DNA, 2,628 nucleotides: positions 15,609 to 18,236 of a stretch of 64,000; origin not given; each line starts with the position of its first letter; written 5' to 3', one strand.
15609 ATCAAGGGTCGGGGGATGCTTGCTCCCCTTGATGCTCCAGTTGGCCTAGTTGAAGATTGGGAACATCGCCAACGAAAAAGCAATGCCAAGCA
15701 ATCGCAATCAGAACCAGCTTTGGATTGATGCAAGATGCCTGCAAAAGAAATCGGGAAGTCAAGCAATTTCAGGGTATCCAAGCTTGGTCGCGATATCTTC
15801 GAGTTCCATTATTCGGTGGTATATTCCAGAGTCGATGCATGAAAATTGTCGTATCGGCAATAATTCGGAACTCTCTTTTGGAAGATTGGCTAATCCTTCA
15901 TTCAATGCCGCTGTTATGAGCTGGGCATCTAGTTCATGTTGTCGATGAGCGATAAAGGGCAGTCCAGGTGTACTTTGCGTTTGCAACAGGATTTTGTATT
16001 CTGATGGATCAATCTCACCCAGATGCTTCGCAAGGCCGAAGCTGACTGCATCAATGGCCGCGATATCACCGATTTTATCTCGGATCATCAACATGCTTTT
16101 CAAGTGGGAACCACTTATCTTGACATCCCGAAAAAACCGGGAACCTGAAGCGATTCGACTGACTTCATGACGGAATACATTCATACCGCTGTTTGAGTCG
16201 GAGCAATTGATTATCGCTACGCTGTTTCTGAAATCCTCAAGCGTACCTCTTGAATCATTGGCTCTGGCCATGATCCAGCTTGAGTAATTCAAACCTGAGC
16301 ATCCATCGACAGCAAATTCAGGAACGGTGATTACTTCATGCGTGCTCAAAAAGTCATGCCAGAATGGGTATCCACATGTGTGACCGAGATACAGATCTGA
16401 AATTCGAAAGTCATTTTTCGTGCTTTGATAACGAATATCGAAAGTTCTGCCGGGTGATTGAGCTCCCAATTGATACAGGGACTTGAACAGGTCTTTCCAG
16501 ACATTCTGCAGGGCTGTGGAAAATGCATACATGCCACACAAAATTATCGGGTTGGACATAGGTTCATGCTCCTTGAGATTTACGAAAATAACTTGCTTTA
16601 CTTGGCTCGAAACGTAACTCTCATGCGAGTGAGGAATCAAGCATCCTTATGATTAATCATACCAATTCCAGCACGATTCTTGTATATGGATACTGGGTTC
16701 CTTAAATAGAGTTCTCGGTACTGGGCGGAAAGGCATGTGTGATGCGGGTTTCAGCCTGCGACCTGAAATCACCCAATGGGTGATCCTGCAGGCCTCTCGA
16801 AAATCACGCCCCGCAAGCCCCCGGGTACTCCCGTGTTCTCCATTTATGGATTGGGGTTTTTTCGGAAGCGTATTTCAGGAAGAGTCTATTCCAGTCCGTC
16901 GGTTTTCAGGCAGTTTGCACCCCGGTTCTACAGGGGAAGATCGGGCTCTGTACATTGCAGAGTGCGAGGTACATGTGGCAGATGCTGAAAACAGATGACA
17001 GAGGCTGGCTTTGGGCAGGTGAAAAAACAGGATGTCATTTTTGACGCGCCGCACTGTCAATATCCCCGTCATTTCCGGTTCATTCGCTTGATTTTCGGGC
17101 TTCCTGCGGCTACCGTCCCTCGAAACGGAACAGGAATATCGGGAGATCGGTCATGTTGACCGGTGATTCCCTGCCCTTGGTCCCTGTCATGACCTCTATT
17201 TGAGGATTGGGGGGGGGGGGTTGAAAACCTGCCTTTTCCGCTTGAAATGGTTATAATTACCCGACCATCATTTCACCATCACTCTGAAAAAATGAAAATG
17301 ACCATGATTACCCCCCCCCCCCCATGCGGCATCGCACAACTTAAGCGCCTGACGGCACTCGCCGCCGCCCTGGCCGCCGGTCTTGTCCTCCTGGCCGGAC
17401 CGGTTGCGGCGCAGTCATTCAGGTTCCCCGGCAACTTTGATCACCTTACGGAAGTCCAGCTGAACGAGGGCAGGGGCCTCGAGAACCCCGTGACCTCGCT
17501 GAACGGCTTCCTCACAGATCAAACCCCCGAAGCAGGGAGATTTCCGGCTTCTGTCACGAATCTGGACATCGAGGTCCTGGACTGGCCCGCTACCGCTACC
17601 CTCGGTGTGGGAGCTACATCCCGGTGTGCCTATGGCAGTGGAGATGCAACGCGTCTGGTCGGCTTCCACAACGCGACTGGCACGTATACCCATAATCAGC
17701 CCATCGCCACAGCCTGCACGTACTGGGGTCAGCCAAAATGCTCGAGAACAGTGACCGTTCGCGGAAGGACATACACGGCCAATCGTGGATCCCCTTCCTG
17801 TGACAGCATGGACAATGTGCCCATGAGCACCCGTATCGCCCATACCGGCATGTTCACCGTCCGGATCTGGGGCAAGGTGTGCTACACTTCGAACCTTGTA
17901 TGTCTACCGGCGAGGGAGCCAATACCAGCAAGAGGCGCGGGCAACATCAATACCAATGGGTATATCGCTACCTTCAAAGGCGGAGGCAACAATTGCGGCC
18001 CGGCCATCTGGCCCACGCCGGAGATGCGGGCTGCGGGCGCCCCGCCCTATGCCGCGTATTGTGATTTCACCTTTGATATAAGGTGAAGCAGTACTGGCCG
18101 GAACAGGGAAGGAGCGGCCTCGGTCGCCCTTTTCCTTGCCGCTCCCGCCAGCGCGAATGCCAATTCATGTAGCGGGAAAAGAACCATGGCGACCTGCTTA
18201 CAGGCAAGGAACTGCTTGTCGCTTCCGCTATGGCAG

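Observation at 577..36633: Three island-borne genes share a poly-C-containing export leader fused to unrelated mature domains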

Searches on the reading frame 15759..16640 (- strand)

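Call 9: search_protein_families(library=pfam, proteins=[window:15759-16640:-], max_evalue=0.01)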
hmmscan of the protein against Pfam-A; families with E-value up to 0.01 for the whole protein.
window:15759-16640:- (293 aa): 1 family
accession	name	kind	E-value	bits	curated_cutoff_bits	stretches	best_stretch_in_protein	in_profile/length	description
PF12974.12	Phosphonate-bd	-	2.7e-09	37.2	27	1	118-251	84-214/242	ABC transporter, phosphonate, periplasmic substrate-binding protein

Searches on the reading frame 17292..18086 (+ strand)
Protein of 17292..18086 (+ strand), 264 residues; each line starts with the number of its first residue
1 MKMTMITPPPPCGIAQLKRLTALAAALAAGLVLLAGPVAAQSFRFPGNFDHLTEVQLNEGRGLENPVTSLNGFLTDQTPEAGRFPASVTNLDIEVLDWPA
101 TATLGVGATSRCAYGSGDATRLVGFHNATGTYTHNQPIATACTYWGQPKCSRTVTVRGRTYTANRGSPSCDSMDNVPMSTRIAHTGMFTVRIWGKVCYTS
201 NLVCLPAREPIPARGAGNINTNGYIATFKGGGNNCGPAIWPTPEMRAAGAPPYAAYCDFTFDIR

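Call 9: search_protein_families(library=pfam, proteins=[window:17292-18086:+], max_evalue=0.01)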
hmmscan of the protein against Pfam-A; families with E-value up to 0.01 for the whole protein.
window:17292-18086:+ (264 aa): 0 families

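Call 17: find_homologous_proteins(query=window:17292-18083:+, max_evalue=0.01)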
Query seq(264 aa) (264 aa): 23 proteins with E <= 0.01 among 8000 candidates.
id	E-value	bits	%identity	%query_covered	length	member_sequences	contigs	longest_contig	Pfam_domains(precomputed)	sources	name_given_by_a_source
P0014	2.7e-176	602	100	98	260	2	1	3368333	-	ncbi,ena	-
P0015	1.2e-132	459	99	75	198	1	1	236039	-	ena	-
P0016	3.2e-130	451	78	100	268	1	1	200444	-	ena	-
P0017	3.5e-121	422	73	100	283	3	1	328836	-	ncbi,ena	-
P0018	1.1e-110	387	65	100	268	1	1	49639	-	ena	-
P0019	3.0e-106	373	70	90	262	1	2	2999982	-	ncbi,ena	-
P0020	6.2e-101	355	68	85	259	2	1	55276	-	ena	-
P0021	1.3e-100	354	68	91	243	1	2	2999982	-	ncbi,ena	-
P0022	1.1e-99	351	66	85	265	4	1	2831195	-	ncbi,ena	-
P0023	1.2e-97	344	67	88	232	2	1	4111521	-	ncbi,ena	-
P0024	2.3e-92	327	64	81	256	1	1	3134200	-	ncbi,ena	-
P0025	1.6e-91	324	64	91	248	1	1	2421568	-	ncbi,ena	-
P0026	1.8e-87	311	66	80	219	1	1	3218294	-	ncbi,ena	-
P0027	3.8e-60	221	52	89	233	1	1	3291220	-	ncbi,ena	-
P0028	4.9e-60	221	53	80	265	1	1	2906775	-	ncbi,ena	-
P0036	1.2e-3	36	88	6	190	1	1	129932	-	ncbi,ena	-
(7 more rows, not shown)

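Call 19: find_encoding_contigs(protein=P0015, flank=1500, max_places=3)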
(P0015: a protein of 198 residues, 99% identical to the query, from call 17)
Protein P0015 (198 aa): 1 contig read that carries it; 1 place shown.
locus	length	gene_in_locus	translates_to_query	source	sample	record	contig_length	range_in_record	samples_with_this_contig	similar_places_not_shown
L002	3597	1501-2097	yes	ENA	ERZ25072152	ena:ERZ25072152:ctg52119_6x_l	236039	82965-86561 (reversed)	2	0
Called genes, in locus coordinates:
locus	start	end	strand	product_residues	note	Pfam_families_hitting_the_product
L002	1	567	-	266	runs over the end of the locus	PF12974:Phosphonate-bd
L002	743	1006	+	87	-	-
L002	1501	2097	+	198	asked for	-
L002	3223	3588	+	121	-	PF01127:Sdh_cyt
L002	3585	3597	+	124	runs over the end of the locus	PF01127:Sdh_cyt, PF05328:CybS (weak)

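Call 20: find_encoding_contigs(protein=P0014, flank=1500, max_places=3)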
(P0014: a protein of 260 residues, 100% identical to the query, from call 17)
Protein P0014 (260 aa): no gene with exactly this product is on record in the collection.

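Call 48: find_encoding_contigs(protein=P0016, flank=2500, max_places=3)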
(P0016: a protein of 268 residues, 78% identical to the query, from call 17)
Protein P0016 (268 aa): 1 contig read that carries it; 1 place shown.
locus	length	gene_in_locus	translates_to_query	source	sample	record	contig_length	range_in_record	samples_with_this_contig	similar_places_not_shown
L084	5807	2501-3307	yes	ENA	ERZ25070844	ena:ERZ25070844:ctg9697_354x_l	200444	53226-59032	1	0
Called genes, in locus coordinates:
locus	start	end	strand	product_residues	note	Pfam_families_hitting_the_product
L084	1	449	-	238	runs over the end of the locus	PF01555:N6_N4_Mtase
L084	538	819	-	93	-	-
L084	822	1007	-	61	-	-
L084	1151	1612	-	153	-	PF13744:HTH_37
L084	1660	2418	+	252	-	-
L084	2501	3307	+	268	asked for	-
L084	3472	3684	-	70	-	-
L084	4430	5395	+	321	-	PF06253:MTTB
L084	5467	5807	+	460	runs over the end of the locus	PF13701:DDE_Tnp_1_4, PF01609:DDE_Tnp_1, PF13701:DDE_Tnp_1_4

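Call 49: find_encoding_contigs(protein=P0036, flank=2500, max_places=3)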
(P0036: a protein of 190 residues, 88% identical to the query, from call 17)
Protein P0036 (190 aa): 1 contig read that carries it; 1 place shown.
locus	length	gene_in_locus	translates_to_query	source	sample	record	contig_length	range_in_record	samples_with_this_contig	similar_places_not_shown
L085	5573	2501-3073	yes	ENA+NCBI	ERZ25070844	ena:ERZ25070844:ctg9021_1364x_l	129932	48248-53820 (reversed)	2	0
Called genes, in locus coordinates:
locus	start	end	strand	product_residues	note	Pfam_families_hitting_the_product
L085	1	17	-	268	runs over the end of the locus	PF08840:BAAT_C (faint), PF01738:DLH, PF12146:Hydrolase_4 (faint), PF02230:Abhydrolase_2, PF00326:Peptidase_S9 (weak)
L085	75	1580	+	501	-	PF13241:NAD_binding_7, PF10414:CysG_dimeriser, PF00590:TP_methylase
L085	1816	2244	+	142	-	PF18818:MPTase-PolyVal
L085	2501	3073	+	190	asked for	-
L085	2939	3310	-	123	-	-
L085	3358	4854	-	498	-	PF07364:DUF1485, PF07171:MlrC_C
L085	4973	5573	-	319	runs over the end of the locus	PF02628:COX15-CtaA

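Call 61: predict_structure(alignment_id=A2)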
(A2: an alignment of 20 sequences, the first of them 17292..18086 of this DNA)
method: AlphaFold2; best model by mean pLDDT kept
length: 264 residues; sequences in the alignment: 20
mean_pLDDT: 65.3   pTM: 0.59
mean pLDDT of the five models: 65.3, 63.8, 62.3, 54.9, 38.7
residues with pLDDT >= 90: 31; 70-90: 89; 50-70: 46; < 50: 98
segments of 3 or more residues with pLDDT < 50: 1-49, 76-83, 99-111, 113-120, 144-149, 165-167, 173-183
pLDDT, mean of each block of 10 residues (from residue 1): 44 44 46 40 42 77 74 53 69 70 39 44 64 79 51 72 54 46 64 90 89 87 89 88 89 90 71
secondary structure, 60 per line:
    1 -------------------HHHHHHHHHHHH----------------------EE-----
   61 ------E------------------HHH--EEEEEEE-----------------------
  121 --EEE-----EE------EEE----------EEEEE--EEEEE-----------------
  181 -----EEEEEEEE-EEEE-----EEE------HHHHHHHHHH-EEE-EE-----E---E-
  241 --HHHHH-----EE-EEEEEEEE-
elements in order: H20-31 E91-97 E123-125 E139-141 E152-156 E159-163 E186-193 E195-198 E204-206 H213-222 E224-226 H243-247 E256-263

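Call 77: find_encoding_contigs(protein=P0017, flank=1500, max_places=4)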
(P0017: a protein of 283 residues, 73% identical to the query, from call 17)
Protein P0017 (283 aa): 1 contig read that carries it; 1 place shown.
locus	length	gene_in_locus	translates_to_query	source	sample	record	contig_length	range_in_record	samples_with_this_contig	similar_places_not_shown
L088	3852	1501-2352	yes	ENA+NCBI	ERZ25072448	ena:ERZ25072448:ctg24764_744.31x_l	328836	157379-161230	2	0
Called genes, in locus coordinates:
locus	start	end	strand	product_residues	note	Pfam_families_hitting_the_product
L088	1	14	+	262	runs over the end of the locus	PF00561:Abhydrolase_1, PF00975:Thioesterase (weak), PF12146:Hydrolase_4, PF12697:Abhydrolase_6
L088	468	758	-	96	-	-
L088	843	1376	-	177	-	-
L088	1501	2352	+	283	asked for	-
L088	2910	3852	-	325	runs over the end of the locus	PF08011:PDDEXK_9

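Call 82: search_solved_structures(query=A2, max_evalue=1)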
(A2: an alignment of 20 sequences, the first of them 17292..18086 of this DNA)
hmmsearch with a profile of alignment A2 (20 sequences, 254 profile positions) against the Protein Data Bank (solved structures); distinct sequences matched with E-value up to 1: 3.
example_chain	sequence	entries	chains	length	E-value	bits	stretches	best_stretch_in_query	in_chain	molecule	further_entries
2jfu_A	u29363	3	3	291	0.21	14.2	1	79-124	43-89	GLUTAMATE RACEMASE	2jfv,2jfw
4s25_A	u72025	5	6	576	0.54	12.9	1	108-168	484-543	Phosphomethylpyrimidine synthase, chloroplastic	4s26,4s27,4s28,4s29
4n7q_A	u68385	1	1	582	0.54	12.9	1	108-168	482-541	Phosphomethylpyrimidine synthase, chloroplastic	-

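Call 84: search_protein_families(library=ncbifam, proteins=[window:17292-18086:+, P0036], max_evalue=0.1)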
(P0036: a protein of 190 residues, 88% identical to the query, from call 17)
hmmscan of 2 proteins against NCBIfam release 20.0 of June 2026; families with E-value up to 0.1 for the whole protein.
window:17292-18086:+ (264 aa): 0 families

P0036 (190 aa): 0 families
